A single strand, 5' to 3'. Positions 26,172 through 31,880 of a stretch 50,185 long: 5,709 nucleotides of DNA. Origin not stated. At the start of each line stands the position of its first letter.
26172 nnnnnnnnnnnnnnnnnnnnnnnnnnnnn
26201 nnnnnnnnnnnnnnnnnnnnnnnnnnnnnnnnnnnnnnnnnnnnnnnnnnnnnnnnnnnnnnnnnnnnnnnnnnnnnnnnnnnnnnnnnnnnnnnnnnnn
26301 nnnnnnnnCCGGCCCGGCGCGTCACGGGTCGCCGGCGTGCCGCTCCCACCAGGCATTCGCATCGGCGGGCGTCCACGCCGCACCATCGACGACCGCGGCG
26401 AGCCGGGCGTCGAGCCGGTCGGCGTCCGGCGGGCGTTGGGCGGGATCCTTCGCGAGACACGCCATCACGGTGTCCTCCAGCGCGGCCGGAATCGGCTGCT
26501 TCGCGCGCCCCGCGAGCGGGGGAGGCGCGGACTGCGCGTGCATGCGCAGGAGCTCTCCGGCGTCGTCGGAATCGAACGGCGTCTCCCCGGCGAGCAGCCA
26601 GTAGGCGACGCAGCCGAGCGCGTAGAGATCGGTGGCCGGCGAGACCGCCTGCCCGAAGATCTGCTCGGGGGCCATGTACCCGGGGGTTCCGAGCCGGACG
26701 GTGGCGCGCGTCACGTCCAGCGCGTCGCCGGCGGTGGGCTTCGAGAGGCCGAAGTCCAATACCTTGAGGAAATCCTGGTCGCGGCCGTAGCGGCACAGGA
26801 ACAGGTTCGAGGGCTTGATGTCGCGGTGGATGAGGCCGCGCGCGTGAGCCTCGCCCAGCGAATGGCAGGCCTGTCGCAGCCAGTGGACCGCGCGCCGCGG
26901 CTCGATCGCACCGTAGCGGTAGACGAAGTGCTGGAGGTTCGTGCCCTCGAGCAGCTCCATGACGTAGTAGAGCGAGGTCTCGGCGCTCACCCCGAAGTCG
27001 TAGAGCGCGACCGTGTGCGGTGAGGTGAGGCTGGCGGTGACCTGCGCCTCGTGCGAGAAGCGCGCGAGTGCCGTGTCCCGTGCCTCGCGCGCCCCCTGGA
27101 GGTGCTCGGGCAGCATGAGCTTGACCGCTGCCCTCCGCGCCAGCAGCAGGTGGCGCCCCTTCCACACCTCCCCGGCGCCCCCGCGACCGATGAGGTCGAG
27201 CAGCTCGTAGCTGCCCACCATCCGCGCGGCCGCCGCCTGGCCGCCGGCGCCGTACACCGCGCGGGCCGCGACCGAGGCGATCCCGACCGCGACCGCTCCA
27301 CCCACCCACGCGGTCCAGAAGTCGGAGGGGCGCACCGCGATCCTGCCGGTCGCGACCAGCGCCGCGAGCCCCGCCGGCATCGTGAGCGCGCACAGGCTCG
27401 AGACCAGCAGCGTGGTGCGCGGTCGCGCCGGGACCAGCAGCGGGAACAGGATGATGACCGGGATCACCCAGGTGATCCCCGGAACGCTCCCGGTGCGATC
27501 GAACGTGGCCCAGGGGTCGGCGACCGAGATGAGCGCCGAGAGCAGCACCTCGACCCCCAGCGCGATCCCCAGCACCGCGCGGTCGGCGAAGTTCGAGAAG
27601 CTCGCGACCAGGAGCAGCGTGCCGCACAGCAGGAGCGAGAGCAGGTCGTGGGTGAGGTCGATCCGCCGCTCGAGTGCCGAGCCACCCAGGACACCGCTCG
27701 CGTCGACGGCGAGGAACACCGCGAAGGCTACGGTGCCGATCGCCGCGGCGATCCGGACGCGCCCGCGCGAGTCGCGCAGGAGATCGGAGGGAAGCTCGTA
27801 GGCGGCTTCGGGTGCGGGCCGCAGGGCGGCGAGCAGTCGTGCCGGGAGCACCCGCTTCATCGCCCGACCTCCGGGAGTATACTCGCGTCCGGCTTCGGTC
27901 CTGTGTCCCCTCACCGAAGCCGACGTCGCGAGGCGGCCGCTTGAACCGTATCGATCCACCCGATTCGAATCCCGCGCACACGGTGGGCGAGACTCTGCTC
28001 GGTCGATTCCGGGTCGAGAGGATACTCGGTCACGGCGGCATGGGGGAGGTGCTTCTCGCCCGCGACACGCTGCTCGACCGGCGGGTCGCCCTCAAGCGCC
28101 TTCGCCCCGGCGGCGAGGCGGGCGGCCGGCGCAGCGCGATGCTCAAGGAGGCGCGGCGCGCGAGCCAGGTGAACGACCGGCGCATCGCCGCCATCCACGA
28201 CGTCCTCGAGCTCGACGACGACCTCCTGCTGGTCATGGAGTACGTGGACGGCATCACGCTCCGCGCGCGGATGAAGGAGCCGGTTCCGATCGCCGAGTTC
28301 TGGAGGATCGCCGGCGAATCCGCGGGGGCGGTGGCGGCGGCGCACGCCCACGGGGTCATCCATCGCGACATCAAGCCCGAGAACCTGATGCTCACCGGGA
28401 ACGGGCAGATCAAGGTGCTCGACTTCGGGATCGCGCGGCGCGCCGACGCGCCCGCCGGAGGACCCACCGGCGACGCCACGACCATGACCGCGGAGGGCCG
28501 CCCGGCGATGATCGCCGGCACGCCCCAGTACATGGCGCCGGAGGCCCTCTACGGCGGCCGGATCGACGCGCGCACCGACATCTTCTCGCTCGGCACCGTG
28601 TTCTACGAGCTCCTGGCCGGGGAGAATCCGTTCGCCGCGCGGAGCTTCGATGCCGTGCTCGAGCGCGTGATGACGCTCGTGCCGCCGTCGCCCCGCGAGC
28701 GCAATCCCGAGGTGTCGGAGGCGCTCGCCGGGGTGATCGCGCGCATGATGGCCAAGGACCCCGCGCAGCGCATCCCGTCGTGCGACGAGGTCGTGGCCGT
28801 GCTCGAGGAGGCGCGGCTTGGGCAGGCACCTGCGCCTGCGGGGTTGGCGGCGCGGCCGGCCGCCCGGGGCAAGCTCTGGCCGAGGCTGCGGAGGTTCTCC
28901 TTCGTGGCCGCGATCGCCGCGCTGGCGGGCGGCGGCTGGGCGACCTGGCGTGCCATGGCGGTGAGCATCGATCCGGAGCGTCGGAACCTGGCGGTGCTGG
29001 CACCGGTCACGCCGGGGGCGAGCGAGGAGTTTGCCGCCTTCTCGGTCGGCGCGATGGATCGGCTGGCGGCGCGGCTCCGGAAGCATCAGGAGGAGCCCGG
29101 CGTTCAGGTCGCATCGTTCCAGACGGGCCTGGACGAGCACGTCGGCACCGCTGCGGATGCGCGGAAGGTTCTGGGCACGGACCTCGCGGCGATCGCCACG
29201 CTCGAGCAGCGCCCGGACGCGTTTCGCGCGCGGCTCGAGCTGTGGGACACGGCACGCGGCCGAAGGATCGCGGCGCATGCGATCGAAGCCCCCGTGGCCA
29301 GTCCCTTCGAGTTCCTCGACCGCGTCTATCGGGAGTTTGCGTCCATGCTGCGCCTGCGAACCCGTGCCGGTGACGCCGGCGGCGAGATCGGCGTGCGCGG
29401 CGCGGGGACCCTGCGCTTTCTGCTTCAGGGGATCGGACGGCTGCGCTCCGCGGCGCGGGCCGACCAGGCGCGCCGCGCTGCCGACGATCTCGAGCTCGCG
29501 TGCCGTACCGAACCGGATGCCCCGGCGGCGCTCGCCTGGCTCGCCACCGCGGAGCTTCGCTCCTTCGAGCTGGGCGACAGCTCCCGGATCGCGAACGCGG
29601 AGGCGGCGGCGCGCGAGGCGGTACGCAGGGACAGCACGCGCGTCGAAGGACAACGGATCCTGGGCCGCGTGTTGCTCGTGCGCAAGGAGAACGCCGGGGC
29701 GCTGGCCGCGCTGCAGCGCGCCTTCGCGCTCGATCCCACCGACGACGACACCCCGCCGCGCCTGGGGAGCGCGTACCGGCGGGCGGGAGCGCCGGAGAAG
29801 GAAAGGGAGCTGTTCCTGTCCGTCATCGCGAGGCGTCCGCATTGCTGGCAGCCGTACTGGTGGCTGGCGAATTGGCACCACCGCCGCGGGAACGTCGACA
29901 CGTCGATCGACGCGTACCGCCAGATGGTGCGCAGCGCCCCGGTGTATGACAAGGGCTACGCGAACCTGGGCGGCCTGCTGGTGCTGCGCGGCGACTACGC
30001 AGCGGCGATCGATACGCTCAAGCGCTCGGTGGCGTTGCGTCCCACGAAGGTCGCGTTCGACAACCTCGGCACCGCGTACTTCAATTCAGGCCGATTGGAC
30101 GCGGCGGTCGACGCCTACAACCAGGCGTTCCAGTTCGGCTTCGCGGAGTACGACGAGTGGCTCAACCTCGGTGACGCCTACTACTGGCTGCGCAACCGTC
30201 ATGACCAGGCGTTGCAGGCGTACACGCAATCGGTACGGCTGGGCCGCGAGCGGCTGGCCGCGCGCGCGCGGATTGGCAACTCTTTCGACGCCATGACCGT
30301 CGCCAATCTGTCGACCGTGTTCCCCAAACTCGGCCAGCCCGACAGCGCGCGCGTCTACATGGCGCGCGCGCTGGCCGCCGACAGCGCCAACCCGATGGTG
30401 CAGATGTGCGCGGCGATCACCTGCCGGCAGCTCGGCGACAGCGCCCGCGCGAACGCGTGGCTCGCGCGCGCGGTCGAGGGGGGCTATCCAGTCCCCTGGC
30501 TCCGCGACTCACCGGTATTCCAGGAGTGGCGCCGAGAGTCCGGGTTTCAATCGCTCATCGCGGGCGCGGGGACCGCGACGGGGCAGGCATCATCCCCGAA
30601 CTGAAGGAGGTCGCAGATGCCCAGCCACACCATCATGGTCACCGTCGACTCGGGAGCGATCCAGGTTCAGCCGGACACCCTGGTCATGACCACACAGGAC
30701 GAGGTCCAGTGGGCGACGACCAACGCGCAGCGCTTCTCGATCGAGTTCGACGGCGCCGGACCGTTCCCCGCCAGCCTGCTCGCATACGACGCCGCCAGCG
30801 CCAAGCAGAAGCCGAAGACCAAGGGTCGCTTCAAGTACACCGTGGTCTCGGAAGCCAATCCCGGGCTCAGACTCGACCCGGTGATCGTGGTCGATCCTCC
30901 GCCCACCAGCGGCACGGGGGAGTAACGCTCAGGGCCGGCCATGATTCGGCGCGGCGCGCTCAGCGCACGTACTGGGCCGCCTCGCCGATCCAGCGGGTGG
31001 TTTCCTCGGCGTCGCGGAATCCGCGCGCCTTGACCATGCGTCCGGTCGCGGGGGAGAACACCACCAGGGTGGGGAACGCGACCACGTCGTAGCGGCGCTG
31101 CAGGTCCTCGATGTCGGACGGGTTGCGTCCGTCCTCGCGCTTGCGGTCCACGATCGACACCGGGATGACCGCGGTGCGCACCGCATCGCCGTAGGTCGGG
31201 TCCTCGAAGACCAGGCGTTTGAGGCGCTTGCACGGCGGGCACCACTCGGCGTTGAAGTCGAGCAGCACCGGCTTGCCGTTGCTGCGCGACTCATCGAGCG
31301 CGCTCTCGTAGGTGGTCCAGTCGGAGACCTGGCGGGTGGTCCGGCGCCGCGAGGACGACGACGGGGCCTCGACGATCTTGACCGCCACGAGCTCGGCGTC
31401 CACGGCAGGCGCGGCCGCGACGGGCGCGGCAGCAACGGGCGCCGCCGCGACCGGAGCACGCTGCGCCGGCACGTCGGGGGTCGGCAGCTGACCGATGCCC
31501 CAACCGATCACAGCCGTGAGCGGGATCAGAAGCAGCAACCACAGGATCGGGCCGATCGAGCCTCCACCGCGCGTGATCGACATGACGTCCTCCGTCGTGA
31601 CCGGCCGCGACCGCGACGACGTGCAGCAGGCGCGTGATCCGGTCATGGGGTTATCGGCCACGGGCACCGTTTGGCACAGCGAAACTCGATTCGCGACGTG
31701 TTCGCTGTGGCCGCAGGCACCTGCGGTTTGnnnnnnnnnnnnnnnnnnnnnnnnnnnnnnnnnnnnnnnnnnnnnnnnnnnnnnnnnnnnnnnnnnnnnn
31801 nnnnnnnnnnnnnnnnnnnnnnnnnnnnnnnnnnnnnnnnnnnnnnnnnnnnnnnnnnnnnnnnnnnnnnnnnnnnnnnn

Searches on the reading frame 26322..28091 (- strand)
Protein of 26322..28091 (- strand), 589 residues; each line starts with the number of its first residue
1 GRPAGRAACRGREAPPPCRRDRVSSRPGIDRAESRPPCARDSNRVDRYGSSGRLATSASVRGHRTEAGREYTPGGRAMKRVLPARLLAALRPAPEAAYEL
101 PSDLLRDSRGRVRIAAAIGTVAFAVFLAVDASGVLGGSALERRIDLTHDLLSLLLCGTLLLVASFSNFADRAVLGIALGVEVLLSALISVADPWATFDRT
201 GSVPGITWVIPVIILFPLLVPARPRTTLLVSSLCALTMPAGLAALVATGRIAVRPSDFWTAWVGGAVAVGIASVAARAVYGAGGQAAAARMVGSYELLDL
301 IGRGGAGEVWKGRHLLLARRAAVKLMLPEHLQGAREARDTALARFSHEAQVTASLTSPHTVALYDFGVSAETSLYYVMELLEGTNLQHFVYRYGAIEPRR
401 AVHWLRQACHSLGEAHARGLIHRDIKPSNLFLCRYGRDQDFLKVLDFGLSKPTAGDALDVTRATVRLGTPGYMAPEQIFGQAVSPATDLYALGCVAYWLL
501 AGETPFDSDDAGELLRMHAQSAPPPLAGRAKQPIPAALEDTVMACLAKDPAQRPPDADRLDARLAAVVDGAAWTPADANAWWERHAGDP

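Call 11: search_protein_families(library=pfam, proteins=[window:26322-28091:-], max_evalue=0.001)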
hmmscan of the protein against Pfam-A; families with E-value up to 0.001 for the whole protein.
window:26322-28091:- (589 aa): 2 families
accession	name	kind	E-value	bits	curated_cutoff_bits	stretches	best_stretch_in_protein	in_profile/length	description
PF00069.31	Pkinase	-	1.7e-41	142.8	31.7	1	295-554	1-252/263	Protein kinase domain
PF07714.23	PK_Tyr_Ser-Thr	-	7.6e-25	88.1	23.1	1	297-554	3-249/258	Protein tyrosine and serine/threonine kinase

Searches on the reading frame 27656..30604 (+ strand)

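Call 11: search_protein_families(library=pfam, proteins=[window:27656-30604:+], max_evalue=0.001)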
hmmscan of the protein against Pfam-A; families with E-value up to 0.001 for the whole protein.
window:27656-30604:+ (982 aa): 15 families
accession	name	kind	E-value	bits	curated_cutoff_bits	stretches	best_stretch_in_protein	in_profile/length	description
PF00069.31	Pkinase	-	1.5e-44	152.8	31.7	1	119-378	2-256/263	Protein kinase domain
PF07714.23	PK_Tyr_Ser-Thr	-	6.5e-26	91.6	23.1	1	120-378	3-253/258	Protein tyrosine and serine/threonine kinase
PF07719.23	TPR_2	-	4.1e-17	61.3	27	0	801-826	4-29/34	Tetratricopeptide repeat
PF00515.34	TPR_1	-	4e-15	55.3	27.8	0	803-825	6-28/34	Tetratricopeptide repeat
PF13181.12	TPR_8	-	5e-14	51.6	25.7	0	803-825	6-28/34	Tetratricopeptide repeat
PF13432.12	TPR_16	-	9.7e-14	51.9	32.7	1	640-696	8-64/65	Tetratricopeptide repeat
PF13414.12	TPR_11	-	9.6e-11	41.6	26.8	0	805-843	1-39/42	TPR repeat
PF13424.12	TPR_12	-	2.7e-10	40.7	30.1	1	770-825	8-72/77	Tetratricopeptide repeat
PF13428.12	TPR_14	-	2.3e-09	37.4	23.5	0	664-698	2-36/44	Tetratricopeptide repeat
PF13174.12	TPR_6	-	6.1e-08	33.3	26.3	0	836-858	4-25/33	Tetratricopeptide repeat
PF23914.1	TPR_CcmH_CycH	-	1.8e-07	31.6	42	1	652-766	39-156/158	Cytochrome c-type biogenesis protein H TPR domain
PF14559.12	TPR_19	-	2.6e-06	28.1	25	0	777-823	3-50/68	Tetratricopeptide repeat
PF13176.12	TPR_7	-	5.9e-06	26.4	27.9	0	769-796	3-30/36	Tetratricopeptide repeat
PF03109.22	ABC1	-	1.5e-05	24.7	22.9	1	189-264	142-218/244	ABC1 atypical kinase-like domain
PF01636.29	APH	-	0.0005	20.3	23.2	1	212-264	147-201/239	Phosphotransferase enzyme family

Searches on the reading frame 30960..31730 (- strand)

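Call 12: search_protein_families(library=pfam, proteins=[window:30960-31730:-], max_evalue=0.001)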
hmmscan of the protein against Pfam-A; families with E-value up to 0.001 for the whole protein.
window:30960-31730:- (256 aa): 5 families
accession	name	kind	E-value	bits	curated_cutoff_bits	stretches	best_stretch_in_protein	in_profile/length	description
PF13899.12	Thioredoxin_7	-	2.8e-15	56.6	27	1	137-227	1-83/83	Thioredoxin-like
PF13098.12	Thioredoxin_2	-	7e-12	46.1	27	1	149-247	2-103/104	Thioredoxin-like domain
PF00085.26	Thioredoxin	-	3.3e-08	33.9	23.5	1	142-248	11-101/103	Thioredoxin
PF13905.12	Thioredoxin_8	-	1.8e-05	25.4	27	0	152-173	1-22/94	Thioredoxin-like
PF03190.21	Thioredox_DsbH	-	1.8e-05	25.2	27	1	130-197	14-81/163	Protein of unknown function, DUF255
